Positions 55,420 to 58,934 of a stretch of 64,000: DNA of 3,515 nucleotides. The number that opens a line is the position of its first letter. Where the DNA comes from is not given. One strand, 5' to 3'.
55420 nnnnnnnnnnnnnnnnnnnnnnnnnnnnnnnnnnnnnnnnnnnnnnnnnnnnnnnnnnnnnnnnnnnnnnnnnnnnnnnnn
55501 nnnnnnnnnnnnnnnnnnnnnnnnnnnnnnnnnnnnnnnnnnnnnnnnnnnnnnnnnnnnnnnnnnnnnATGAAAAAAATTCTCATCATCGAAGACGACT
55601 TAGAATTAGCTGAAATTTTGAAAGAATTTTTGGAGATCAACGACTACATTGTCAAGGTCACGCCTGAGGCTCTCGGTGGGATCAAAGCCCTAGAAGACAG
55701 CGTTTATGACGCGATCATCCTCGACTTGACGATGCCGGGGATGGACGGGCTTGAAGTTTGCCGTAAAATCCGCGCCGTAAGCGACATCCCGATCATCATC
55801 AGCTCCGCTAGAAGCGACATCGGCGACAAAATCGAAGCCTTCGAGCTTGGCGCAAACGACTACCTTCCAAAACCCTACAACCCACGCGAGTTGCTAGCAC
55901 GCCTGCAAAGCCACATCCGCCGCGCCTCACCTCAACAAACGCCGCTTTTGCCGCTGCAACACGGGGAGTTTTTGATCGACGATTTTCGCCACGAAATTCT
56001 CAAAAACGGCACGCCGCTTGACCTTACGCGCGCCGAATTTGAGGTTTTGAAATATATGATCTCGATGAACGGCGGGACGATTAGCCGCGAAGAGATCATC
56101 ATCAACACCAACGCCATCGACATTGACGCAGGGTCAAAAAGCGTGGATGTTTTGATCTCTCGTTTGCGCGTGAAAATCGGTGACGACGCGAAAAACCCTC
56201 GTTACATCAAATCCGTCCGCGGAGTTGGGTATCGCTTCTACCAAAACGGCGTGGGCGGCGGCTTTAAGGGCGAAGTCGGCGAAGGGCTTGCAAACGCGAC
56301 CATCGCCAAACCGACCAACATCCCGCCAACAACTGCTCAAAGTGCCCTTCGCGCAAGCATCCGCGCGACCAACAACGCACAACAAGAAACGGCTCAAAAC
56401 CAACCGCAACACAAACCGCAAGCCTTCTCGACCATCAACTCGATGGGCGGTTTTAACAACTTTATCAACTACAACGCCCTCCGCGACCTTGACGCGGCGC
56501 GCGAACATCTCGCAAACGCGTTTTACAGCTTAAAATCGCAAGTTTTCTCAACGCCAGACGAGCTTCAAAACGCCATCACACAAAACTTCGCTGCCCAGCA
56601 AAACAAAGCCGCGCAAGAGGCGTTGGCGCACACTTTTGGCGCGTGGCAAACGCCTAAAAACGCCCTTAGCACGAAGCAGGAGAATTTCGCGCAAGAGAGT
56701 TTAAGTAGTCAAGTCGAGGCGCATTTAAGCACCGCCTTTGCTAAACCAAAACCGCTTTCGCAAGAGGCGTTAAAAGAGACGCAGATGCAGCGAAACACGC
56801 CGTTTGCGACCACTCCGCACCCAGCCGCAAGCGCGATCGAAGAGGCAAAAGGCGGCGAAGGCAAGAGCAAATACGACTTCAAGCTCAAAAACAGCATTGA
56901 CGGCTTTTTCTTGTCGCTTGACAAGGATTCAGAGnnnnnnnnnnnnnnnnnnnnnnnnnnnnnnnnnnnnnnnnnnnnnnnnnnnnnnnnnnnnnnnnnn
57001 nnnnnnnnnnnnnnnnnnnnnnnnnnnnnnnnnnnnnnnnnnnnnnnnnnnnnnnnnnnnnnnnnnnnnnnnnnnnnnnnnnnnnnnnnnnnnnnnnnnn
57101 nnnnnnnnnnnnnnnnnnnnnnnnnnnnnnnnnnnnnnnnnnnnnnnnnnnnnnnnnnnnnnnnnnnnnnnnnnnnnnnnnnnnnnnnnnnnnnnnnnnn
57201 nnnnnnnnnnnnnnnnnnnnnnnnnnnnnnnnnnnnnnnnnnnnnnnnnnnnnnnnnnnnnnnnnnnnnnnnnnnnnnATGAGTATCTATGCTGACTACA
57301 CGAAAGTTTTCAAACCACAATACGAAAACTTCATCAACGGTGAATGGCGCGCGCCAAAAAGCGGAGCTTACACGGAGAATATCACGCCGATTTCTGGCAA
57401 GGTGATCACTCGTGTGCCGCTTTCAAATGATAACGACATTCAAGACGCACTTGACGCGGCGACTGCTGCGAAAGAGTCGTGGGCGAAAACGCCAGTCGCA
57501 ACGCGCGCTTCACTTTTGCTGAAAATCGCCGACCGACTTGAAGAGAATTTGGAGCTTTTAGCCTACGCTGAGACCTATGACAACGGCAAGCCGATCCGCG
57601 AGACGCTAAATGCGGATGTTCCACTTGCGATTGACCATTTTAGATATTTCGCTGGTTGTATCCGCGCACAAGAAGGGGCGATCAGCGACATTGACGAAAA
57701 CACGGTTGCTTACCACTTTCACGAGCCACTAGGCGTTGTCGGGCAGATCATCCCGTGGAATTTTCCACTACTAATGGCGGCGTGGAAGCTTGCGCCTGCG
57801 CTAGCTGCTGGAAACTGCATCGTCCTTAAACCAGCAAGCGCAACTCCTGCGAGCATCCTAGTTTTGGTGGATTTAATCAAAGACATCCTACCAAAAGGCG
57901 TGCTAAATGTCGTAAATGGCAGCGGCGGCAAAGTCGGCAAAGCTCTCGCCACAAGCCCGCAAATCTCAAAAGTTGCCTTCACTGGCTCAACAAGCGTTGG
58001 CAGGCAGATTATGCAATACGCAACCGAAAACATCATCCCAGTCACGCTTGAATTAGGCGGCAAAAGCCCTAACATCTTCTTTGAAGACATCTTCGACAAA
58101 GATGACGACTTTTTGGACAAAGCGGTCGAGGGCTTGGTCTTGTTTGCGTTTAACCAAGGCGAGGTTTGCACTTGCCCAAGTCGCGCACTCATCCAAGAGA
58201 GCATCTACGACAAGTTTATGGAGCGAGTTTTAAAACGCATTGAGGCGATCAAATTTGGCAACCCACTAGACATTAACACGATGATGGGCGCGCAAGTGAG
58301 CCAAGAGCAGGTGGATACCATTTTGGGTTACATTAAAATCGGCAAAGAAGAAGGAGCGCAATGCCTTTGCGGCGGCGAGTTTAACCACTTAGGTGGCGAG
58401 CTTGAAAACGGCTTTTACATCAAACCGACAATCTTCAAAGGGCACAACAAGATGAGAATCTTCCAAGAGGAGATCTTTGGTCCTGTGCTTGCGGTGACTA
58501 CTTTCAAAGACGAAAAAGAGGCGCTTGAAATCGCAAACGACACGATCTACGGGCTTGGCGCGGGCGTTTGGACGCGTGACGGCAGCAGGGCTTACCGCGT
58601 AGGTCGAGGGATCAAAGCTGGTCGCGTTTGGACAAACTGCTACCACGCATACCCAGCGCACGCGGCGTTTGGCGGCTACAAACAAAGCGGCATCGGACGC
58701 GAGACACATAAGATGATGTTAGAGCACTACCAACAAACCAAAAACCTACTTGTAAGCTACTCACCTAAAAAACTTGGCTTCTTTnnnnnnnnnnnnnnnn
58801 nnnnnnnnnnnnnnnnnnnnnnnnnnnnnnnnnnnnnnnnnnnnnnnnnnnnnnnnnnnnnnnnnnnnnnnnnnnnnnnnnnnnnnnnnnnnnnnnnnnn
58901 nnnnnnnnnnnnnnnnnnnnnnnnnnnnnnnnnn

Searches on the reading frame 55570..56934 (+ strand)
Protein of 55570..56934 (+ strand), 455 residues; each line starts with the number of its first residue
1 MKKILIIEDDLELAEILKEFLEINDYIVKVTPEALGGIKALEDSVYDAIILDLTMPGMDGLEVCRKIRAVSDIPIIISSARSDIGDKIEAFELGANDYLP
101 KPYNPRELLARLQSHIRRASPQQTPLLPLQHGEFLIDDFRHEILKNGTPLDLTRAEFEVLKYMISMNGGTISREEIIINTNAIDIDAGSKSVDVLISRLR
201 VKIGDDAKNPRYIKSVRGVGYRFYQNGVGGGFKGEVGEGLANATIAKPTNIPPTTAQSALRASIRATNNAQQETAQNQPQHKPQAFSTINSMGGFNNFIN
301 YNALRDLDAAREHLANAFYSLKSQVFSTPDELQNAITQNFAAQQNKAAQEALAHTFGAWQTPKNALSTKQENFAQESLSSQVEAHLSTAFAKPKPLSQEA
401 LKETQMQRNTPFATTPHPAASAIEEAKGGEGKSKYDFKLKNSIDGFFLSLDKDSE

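Call 53: search_protein_families(library=pfam, proteins=[window:55570-56934:+], max_evalue=0.00001)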
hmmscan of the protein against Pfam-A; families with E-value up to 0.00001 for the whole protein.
window:55570-56934:+ (455 aa): 2 families
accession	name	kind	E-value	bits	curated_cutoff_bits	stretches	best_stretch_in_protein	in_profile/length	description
PF00072.30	Response_reg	-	2.5e-28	98.9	30.2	1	4-112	1-110/111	Response regulator receiver domain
PF00486.34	Trans_reg_C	-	2e-19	69.9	26.2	1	147-223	1-77/77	Transcriptional regulatory protein, C terminal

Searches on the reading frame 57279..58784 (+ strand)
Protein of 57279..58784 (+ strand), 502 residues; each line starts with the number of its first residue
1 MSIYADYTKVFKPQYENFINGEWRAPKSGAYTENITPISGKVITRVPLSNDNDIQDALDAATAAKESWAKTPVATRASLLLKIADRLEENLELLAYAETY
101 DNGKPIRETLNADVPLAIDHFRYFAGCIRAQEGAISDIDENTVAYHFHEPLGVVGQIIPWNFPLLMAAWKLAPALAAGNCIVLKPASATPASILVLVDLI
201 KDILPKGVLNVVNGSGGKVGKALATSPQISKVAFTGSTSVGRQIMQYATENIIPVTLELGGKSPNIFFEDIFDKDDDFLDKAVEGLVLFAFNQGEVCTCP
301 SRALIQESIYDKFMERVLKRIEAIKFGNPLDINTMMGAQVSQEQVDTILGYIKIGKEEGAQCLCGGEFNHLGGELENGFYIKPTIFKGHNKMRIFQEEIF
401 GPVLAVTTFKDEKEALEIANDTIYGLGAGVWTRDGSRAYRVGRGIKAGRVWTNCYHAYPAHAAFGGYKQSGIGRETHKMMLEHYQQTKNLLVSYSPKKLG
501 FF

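Call 53: search_protein_families(library=pfam, proteins=[window:57279-58784:+], max_evalue=0.00001)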
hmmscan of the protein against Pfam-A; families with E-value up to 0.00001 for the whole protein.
window:57279-58784:+ (502 aa): 1 family
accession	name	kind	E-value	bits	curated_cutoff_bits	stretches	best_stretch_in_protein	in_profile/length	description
PF00171.27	Aldedh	-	1.4e-163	545.2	23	1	23-489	1-460/461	Aldehyde dehydrogenase family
